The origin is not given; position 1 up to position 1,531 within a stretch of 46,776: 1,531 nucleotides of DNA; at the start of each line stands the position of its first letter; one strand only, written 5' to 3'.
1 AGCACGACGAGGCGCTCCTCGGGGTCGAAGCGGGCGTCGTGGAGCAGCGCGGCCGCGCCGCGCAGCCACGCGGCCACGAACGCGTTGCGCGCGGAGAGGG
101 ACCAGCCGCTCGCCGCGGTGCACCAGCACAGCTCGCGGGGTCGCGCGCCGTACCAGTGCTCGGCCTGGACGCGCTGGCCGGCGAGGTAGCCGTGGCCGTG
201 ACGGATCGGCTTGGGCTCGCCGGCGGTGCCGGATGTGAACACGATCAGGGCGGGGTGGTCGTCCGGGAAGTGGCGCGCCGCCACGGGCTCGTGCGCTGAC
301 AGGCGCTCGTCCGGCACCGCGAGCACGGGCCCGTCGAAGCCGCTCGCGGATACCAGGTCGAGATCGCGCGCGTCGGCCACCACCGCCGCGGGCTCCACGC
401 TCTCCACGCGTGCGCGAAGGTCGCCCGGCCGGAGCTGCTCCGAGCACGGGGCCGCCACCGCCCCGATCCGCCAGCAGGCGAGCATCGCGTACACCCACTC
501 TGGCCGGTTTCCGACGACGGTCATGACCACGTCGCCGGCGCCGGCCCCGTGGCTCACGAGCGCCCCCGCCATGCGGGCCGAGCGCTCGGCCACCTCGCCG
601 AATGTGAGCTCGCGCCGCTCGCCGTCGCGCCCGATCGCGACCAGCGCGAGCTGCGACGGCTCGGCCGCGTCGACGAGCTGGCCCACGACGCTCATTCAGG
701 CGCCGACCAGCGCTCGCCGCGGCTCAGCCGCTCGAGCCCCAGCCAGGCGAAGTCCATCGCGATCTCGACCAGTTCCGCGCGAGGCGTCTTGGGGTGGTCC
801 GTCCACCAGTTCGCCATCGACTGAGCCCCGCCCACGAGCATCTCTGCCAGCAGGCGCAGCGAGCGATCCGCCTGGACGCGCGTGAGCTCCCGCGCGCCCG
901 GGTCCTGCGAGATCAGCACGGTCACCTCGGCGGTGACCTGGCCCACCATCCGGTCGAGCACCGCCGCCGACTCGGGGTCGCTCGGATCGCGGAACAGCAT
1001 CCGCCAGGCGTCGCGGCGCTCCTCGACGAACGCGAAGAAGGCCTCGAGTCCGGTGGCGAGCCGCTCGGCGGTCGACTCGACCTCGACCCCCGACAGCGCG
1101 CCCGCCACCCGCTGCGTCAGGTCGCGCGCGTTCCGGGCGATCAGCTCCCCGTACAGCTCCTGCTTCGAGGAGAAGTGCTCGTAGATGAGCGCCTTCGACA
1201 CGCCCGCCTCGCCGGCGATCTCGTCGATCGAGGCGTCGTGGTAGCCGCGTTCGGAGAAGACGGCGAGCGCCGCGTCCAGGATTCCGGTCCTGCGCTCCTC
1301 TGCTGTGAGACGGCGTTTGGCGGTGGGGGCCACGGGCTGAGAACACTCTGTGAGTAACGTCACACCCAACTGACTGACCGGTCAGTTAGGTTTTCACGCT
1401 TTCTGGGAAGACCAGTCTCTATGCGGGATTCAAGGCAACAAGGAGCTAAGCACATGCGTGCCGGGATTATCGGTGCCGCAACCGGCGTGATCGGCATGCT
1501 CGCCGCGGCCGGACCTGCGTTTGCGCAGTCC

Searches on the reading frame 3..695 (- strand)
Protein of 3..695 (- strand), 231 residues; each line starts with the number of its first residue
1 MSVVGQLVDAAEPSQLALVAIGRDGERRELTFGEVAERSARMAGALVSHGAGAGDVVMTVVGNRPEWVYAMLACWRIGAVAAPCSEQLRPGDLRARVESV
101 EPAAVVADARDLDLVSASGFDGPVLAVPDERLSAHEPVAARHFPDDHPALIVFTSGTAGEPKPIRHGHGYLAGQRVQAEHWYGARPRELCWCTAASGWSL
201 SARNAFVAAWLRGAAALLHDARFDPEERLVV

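Call 10: search_protein_families(library=pfam, proteins=[window:3-695:-], max_evalue=0.01)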
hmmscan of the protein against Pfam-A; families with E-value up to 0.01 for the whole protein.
window:3-695:- (231 aa): 1 family
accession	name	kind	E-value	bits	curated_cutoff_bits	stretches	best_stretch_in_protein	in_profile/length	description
PF00501.34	AMP-binding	-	2.8e-36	125.6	29.9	1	12-225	8-245/384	AMP-binding enzyme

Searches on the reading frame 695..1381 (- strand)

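Call 10: search_protein_families(library=pfam, proteins=[window:695-1381:-], max_evalue=0.01)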
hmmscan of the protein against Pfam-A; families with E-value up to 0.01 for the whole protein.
window:695-1381:- (229 aa): 4 families
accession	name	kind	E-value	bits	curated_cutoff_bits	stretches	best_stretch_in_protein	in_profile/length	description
PF00440.29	TetR_N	-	3.9e-19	68.6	24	1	34-79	1-46/47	Bacterial regulatory proteins, tetR family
PF21943.1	TetR_C_46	-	6.4e-14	52.5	27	1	106-215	3-109/109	Tetracyclin repressor-like, C-terminal domain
PF17932.6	TetR_C_24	-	0.00034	21.3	26.4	1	103-215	3-113/114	Tetracyclin repressor-like, C-terminal domain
PF19344.4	TetR_C_32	-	0.0011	19.5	27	1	105-216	13-127/139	Tetracyclin repressor-like, C-terminal domain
